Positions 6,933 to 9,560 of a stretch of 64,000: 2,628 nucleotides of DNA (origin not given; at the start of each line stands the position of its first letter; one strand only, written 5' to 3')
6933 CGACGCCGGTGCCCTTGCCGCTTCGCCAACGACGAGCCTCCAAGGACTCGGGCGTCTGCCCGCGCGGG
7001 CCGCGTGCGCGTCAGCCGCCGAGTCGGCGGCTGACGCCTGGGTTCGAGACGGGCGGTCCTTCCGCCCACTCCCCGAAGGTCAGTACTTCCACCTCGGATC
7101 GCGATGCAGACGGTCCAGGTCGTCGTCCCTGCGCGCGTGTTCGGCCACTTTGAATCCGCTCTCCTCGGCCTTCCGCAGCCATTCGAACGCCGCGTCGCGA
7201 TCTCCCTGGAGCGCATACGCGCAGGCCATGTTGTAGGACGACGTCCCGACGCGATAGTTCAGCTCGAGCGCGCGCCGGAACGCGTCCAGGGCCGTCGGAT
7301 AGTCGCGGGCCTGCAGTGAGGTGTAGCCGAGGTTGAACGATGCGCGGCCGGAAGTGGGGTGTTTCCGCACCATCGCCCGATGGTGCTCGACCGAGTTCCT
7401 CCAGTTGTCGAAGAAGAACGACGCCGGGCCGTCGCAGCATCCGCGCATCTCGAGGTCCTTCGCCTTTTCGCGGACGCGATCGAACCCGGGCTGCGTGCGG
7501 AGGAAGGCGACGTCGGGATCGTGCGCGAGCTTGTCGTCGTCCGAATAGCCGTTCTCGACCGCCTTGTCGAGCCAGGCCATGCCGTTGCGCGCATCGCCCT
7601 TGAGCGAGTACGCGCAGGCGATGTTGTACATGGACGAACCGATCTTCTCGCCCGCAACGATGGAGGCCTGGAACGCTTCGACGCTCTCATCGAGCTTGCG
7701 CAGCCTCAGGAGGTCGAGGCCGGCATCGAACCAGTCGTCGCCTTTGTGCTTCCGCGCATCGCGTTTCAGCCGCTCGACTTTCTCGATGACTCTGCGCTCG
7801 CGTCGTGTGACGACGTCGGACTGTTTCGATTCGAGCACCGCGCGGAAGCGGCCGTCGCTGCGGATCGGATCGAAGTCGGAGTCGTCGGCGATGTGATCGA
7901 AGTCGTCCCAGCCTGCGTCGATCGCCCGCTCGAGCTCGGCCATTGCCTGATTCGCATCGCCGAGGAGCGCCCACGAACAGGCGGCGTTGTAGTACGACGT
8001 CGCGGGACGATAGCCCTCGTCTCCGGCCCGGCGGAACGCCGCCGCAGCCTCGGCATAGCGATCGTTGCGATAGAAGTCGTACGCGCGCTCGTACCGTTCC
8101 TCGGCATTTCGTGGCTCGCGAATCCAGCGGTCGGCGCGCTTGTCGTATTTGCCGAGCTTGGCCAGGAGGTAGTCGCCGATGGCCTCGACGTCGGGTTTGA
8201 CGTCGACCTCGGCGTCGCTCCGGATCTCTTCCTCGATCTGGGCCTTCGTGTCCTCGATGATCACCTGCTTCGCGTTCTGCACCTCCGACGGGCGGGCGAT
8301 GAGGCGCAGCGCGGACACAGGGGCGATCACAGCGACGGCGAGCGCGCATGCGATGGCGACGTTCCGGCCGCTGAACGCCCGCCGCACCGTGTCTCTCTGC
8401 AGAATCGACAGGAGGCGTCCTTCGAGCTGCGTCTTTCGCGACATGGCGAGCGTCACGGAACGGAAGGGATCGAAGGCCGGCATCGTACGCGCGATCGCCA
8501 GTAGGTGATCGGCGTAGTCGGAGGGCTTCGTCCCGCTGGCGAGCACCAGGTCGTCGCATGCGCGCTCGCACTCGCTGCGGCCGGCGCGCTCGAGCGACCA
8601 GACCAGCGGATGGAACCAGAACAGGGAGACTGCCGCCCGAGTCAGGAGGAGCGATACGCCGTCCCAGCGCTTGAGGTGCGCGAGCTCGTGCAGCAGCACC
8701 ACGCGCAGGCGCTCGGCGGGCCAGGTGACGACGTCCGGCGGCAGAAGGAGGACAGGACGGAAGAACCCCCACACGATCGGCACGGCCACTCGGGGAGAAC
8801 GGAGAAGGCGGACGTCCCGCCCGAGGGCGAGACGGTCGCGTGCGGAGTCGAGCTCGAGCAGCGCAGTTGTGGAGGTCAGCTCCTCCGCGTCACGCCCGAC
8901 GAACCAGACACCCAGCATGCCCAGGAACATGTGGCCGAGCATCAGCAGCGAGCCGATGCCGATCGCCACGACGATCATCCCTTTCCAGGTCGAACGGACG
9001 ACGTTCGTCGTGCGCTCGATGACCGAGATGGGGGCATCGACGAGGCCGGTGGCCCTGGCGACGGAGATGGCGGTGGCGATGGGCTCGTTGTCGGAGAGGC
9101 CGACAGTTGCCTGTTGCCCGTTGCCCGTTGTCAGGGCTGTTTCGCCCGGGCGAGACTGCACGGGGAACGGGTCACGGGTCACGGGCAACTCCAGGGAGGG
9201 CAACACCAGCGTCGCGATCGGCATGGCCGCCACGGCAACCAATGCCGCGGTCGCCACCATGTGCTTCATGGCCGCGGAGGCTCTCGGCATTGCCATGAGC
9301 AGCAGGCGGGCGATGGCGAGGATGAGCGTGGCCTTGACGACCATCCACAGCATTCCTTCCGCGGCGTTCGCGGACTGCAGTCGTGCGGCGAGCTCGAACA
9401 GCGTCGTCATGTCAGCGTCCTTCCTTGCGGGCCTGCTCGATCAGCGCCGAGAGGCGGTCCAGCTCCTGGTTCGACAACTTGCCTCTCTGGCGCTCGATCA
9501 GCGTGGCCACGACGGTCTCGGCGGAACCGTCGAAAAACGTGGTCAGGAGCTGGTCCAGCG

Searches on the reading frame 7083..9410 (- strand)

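Call 37: search_protein_families(library=pfam, proteins=[window:7083-9410:-], max_evalue=0.00001)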
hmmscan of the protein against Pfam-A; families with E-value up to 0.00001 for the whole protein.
window:7083-9410:- (776 aa): 7 families
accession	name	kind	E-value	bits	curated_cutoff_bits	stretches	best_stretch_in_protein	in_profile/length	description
PF05569.17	Peptidase_M56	-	3.5e-30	105.7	31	1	128-334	83-294/296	BlaR1 peptidase M56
PF13432.12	TPR_16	-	4.5e-11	43.4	32.7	0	694-750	3-59/65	Tetratricopeptide repeat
PF07719.23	TPR_2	-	1.5e-10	40.8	27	0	690-718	3-31/34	Tetratricopeptide repeat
PF13181.12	TPR_8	-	1.3e-08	34.8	25.7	0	593-619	3-29/34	Tetratricopeptide repeat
PF22316.2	ABhydrolase-like_N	-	2.9e-08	33.9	27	0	443-527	9-96/106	A/B hydrolase-like, N-terminal domain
PF13424.12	TPR_12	-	1e-07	32.5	30.1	0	682-717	39-74/77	Tetratricopeptide repeat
PF00515.34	TPR_1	-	9e-07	28.9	27.8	0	690-718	3-31/34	Tetratricopeptide repeat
